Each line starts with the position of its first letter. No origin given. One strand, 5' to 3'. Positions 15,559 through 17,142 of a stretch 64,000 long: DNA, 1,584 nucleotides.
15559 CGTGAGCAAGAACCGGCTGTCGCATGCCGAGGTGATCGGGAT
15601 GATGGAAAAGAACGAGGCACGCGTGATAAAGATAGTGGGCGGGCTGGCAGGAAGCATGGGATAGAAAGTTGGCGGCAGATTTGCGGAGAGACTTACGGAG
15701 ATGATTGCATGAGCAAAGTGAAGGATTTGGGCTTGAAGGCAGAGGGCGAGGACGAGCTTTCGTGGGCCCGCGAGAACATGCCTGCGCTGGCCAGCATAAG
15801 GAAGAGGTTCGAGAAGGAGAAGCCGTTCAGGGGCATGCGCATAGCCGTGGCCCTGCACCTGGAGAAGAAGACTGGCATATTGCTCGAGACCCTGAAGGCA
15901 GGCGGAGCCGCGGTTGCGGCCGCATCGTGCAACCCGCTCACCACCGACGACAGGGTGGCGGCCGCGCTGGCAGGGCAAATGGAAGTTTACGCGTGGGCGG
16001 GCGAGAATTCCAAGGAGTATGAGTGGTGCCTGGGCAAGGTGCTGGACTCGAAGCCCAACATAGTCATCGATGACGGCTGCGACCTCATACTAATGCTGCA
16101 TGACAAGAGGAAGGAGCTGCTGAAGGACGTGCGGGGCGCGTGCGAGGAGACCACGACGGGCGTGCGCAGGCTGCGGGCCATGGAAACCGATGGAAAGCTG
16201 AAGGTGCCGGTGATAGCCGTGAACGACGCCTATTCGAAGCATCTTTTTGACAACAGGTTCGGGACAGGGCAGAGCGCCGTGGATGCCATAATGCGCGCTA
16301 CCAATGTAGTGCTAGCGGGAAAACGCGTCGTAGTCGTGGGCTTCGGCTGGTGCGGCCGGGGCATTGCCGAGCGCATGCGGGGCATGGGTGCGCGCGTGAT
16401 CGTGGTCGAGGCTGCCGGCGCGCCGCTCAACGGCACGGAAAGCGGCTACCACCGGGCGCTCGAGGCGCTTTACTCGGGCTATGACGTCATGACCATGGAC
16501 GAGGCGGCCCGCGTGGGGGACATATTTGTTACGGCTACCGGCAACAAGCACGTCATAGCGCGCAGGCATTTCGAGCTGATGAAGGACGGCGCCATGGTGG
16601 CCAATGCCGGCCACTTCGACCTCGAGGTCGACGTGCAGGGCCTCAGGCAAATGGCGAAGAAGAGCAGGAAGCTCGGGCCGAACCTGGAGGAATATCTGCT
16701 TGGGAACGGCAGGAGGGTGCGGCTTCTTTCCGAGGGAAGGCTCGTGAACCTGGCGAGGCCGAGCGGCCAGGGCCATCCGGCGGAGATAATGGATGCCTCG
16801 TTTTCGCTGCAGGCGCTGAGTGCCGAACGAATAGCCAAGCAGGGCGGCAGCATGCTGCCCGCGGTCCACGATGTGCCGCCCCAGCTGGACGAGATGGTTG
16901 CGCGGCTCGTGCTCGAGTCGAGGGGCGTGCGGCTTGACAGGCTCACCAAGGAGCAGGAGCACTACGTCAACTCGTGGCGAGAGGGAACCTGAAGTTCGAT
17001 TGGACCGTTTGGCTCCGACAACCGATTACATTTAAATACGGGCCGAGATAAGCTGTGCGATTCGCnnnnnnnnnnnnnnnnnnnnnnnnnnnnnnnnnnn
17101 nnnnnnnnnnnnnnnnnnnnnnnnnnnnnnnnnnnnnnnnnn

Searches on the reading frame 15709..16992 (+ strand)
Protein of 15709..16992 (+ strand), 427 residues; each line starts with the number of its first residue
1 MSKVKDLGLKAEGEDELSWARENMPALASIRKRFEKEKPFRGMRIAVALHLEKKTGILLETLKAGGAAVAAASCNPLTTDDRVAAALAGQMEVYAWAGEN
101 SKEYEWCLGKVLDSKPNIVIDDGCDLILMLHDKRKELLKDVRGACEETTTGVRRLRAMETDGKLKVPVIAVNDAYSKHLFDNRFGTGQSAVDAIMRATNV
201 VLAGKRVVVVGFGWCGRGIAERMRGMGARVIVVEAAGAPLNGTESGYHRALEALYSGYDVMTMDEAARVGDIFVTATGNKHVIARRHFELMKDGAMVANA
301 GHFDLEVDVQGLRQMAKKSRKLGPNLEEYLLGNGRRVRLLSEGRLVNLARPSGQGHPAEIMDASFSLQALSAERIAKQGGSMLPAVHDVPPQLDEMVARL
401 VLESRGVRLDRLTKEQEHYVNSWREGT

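Call 13: find_encoding_contigs(protein=window:15709-16992:+, flank=10000, max_places=6)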
Protein window:15709-16992:+ (427 aa): no gene with exactly this product is on record in the collection.
